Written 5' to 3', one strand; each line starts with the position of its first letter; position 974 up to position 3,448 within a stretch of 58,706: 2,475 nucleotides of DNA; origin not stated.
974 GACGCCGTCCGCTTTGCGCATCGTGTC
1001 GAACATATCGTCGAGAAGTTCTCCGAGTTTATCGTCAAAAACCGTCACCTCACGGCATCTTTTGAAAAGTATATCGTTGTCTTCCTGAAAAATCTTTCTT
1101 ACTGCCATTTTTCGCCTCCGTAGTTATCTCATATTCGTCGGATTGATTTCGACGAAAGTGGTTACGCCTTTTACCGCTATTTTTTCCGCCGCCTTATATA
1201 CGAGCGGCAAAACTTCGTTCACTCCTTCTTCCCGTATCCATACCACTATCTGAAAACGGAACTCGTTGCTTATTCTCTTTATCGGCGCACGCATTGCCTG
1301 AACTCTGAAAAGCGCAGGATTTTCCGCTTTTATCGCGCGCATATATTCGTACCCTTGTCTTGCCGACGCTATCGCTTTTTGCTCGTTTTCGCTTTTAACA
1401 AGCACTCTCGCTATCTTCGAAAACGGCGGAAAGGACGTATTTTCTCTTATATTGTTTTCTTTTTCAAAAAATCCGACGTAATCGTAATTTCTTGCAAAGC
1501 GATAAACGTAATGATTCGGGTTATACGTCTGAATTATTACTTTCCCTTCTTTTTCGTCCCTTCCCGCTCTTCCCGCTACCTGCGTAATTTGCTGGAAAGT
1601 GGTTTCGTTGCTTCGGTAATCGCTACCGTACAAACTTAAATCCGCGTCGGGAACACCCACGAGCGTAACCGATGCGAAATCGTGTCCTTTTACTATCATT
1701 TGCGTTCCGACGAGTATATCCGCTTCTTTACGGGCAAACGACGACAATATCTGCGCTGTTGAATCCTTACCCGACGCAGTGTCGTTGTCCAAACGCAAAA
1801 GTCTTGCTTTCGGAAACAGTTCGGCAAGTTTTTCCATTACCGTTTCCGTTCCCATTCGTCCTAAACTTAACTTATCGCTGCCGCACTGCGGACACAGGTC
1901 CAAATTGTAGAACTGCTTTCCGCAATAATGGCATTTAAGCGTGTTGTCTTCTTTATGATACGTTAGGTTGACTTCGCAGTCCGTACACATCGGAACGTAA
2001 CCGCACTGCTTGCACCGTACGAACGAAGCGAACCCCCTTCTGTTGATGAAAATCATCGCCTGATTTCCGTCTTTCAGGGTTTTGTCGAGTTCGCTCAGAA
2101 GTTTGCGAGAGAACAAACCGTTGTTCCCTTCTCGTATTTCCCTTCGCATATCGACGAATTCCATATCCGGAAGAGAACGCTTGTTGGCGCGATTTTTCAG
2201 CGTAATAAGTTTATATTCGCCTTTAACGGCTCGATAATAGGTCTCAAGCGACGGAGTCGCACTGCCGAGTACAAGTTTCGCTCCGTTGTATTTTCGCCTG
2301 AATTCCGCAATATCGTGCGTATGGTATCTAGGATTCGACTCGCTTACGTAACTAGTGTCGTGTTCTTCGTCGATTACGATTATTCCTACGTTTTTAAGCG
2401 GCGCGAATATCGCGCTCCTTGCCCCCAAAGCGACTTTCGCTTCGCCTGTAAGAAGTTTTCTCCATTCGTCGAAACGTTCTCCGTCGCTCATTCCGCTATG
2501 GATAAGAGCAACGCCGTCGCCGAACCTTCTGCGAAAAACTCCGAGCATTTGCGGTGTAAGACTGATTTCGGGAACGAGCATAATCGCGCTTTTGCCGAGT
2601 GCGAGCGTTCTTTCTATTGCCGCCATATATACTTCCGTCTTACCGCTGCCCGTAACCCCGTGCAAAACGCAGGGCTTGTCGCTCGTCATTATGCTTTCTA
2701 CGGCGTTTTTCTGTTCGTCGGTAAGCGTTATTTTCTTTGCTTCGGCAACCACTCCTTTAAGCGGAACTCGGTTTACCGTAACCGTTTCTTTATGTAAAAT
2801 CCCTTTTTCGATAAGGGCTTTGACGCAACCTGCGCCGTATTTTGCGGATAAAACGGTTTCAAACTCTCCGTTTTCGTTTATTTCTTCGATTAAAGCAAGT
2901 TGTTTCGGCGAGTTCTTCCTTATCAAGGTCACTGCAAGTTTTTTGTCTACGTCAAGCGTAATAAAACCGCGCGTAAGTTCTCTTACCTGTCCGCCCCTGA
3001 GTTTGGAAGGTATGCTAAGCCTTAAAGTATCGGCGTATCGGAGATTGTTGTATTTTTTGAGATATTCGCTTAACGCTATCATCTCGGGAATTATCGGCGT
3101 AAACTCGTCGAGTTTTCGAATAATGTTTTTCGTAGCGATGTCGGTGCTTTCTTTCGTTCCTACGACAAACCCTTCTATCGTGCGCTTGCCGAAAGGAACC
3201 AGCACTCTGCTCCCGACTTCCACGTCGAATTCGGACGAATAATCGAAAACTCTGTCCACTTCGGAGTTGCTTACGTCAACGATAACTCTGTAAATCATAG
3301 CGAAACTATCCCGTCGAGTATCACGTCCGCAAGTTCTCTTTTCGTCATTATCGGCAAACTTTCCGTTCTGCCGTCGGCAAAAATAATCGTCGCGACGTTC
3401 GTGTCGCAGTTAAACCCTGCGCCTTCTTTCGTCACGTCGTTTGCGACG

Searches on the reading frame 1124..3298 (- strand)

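Call 82: search_protein_families(library=pfam, proteins=[window:1124-3298:-], max_evalue=0.00001)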
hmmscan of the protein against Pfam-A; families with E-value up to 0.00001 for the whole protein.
window:1124-3298:- (724 aa): 6 families
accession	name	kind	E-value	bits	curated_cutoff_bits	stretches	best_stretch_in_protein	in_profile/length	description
PF00270.35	DEAD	-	3.9e-20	72.7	26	1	193-353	1-163/167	DEAD/DEAH box helicase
PF17764.6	PriA_3primeBD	-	1.8e-17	63.4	22.7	1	4-97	1-96/96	3'DNA-binding domain (3'BD)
PF04851.21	ResIII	-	3.8e-14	53.4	22.5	1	190-350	2-163/164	Type III restriction enzyme, res subunit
PF18074.6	PriA_C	-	9.4e-11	42.8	26.9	1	625-720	1-95/95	Primosomal protein N C-terminal domain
PF18319.7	Zn_ribbon_PriA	-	1.1e-09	38.5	26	1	438-462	1-25/27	PriA DNA helicase Cys-rich region (CRR) domain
PF00271.37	Helicase_C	-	1.2e-07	32.3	23.5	0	499-580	41-108/110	Helicase conserved C-terminal domain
